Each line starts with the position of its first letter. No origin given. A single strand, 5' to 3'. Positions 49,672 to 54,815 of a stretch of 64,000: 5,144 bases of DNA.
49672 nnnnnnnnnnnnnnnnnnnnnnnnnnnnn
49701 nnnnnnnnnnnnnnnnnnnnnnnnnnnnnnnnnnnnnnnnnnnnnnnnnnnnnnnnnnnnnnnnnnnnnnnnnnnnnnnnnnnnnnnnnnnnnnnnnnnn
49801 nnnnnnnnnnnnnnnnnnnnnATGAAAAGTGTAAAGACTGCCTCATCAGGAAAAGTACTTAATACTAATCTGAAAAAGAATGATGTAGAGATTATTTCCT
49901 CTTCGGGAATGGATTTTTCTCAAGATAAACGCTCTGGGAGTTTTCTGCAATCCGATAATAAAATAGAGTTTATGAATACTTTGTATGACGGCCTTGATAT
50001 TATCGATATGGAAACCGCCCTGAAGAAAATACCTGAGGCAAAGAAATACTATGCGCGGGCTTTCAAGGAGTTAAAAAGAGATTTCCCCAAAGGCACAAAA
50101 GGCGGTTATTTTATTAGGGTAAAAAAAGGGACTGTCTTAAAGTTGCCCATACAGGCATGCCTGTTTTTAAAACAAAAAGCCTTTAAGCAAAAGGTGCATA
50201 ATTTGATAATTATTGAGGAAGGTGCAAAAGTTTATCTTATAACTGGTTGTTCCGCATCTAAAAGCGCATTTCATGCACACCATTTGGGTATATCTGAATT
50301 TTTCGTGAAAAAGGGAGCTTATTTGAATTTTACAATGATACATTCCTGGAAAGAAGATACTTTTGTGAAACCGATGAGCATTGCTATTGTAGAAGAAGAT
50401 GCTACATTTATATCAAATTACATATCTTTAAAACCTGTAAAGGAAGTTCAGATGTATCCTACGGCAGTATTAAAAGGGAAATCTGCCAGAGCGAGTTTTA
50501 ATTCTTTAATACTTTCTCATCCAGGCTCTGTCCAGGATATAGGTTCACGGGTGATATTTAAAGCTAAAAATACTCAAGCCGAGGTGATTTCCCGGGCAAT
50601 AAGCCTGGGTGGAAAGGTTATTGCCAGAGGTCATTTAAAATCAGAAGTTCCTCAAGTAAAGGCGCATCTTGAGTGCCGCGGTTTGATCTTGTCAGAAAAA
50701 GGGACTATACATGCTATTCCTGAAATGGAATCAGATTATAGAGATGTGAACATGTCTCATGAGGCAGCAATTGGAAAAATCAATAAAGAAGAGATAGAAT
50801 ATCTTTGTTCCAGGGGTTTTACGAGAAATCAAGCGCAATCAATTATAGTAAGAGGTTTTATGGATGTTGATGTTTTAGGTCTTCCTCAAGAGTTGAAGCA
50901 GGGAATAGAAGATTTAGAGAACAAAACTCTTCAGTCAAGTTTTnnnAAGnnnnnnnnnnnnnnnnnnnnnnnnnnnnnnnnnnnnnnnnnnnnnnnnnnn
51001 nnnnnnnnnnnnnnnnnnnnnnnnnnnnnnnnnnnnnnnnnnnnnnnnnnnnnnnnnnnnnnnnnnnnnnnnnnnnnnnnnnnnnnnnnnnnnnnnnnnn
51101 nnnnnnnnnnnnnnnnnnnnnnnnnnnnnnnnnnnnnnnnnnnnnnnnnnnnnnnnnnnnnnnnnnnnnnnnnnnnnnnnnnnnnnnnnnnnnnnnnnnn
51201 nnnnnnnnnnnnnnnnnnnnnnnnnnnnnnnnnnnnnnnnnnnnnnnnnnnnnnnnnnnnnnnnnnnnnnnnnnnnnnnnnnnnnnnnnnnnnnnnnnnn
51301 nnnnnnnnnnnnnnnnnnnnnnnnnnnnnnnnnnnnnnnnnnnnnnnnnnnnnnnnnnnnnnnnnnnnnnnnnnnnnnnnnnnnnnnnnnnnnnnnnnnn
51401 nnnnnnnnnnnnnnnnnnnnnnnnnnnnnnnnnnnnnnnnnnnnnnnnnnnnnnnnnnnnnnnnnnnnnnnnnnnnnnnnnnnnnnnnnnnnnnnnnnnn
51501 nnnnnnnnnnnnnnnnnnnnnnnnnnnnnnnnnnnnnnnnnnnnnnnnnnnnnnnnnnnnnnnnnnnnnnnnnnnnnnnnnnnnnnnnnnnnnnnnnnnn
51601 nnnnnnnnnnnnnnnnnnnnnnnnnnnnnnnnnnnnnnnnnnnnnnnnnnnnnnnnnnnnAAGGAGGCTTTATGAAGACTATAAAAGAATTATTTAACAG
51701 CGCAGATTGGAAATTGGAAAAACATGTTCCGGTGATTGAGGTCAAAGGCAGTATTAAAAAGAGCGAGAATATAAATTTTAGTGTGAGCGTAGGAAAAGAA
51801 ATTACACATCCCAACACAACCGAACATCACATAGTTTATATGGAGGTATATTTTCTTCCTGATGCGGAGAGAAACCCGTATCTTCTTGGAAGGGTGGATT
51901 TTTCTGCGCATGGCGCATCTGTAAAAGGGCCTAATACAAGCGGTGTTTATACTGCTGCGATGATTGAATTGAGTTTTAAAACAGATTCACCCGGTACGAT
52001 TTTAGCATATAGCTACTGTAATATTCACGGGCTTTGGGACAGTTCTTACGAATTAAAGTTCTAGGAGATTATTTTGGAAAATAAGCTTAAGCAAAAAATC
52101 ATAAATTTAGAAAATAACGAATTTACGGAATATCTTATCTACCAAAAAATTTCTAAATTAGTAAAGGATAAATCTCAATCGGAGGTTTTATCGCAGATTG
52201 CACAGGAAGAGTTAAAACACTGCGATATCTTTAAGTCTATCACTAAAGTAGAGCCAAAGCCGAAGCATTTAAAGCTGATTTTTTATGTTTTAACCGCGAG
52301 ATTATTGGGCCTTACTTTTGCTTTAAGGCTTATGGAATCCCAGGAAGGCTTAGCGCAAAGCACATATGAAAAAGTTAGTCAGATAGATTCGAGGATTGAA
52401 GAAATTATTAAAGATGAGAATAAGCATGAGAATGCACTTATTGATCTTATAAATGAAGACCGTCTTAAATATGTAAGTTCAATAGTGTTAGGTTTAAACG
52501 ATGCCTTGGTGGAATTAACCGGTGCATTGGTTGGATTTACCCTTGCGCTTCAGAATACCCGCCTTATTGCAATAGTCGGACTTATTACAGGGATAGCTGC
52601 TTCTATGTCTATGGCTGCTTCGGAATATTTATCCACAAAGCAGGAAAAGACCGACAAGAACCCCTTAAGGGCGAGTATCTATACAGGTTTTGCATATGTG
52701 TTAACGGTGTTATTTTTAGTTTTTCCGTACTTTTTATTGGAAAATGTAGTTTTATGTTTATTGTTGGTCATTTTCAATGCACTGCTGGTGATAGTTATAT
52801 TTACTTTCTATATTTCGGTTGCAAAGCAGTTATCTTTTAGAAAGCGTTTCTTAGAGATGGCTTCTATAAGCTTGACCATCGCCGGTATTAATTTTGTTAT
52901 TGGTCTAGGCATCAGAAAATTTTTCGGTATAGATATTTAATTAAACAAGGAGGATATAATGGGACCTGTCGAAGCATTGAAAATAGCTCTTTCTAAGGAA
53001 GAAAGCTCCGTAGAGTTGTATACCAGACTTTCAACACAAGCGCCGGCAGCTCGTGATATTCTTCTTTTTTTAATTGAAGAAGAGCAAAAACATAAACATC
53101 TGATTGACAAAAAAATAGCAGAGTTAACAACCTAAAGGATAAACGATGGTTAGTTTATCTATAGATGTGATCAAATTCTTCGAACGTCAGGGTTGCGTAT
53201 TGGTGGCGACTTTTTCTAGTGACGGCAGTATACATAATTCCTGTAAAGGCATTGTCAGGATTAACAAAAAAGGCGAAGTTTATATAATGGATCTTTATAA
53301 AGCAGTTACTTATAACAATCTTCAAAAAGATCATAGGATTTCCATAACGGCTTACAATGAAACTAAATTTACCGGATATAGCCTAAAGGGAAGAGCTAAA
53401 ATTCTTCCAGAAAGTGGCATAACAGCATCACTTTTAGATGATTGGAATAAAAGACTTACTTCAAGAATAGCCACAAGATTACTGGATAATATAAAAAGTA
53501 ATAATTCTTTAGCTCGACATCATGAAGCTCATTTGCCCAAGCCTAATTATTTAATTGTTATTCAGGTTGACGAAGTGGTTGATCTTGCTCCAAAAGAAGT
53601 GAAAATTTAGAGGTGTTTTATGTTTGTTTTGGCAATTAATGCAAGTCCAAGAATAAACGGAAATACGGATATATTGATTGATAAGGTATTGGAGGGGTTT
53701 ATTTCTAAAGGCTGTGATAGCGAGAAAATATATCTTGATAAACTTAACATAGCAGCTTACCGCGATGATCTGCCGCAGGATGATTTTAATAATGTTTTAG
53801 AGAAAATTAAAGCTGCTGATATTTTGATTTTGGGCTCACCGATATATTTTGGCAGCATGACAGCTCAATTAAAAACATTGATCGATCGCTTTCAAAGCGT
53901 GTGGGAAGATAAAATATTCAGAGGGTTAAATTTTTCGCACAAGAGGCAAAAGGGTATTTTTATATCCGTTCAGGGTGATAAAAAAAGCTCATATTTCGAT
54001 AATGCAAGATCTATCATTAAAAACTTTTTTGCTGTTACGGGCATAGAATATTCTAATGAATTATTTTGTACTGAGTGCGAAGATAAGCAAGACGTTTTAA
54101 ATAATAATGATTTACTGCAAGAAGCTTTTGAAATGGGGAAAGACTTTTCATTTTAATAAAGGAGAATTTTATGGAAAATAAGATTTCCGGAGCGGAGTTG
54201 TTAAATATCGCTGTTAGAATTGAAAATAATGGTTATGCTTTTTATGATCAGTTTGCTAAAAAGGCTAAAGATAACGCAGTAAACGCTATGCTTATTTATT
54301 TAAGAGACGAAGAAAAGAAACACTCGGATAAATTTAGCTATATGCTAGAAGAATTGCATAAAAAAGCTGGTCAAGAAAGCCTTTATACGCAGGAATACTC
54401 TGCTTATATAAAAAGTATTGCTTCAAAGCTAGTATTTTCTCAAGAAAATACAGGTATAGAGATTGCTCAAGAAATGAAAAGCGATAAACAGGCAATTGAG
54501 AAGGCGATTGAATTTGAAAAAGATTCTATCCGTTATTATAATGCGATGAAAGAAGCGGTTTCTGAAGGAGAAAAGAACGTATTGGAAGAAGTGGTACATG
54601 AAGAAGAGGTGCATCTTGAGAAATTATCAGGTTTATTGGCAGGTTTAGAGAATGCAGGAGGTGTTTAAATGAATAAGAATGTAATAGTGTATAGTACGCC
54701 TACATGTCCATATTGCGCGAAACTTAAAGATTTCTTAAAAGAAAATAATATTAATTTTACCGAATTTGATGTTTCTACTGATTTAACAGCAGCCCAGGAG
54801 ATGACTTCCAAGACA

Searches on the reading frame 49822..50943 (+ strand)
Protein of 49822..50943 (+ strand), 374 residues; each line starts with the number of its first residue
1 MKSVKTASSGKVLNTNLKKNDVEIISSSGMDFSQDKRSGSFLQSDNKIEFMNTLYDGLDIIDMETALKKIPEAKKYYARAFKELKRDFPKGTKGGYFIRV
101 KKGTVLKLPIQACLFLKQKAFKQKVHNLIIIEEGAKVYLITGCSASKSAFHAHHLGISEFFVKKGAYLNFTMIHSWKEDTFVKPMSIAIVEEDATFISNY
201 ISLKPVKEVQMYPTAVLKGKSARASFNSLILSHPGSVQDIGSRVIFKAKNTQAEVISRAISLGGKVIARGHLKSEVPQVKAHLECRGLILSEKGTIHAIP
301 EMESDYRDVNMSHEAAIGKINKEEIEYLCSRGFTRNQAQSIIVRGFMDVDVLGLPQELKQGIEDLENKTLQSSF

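Call 8: search_protein_families(library=pfam, proteins=[window:49822-50943:+])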
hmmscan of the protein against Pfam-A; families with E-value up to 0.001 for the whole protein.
window:49822-50943:+ (374 aa): 1 family
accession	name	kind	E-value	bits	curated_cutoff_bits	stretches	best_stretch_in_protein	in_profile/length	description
PF01458.23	SUFBD_core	-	3.6e-44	151.4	27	1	121-346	8-232/232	SUF system FeS cluster assembly, SufBD core domain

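Call 52: search_protein_families(library=ncbifam, proteins=[window:49822-50943:+], max_evalue=0.001)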
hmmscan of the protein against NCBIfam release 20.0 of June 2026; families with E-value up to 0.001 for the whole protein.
window:49822-50943:+ (374 aa): 5 families
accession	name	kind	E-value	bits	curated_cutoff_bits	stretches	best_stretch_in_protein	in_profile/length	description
TIGR01980.1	sufB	equivalog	1.3e-54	185.5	346.4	1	57-357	132-439/448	Fe-S cluster assembly protein SufB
NF052511.1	SUF_like_SmsB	exception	1.6e-46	159.2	650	1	55-358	121-429/445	SUF-like minimal system protein SmsB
TIGR01981.1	sufD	equivalog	3.9e-40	137.9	222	1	94-356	6-268/275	Fe-S cluster assembly protein SufD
NF008773.0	PRK11814.1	equivalog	2.2e-27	95.9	717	1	95-365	194-474/484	Fe-S cluster assembly protein SufB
NF008194.0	PRK10948.1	equivalog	9.5e-11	41.2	489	1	215-347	259-394/423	Fe-S cluster assembly protein SufD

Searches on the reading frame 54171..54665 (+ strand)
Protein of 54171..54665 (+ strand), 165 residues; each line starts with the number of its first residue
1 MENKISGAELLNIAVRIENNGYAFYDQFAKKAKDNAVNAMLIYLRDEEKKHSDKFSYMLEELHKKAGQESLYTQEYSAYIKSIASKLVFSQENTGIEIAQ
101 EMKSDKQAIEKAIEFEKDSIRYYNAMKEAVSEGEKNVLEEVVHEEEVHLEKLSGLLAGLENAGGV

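Call 52: search_protein_families(library=ncbifam, proteins=[window:54171-54665:+], max_evalue=0.001)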
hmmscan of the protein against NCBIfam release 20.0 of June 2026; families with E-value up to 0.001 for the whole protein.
window:54171-54665:+ (165 aa): 4 families
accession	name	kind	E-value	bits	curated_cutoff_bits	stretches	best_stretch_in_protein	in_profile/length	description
NF058679.1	EncB_fam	subfamily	6.7e-09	35.8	90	1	20-68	34-82/117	encapsulin nanocompartment ferritin-likeEncB family encapsulin nanocompartment ferritin-like cargo protein cargo protein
TIGR04535.1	ferrit_encaps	subfamily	4.4e-06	26.7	125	1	16-86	23-93/114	encapsulin-associated ferritin-like protein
NF009413.0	PRK12775.1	equivalog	0.00012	20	1895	1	7-153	861-992/1006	putative trifunctional 2-polyprenylphenol hydroxylase/glutamate synthase subunit beta/ferritin domain-containing protein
NF045676.1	FeExpMbfA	equivalog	0.00023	20.7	450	0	13-69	102-158/318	iron exporter MbfA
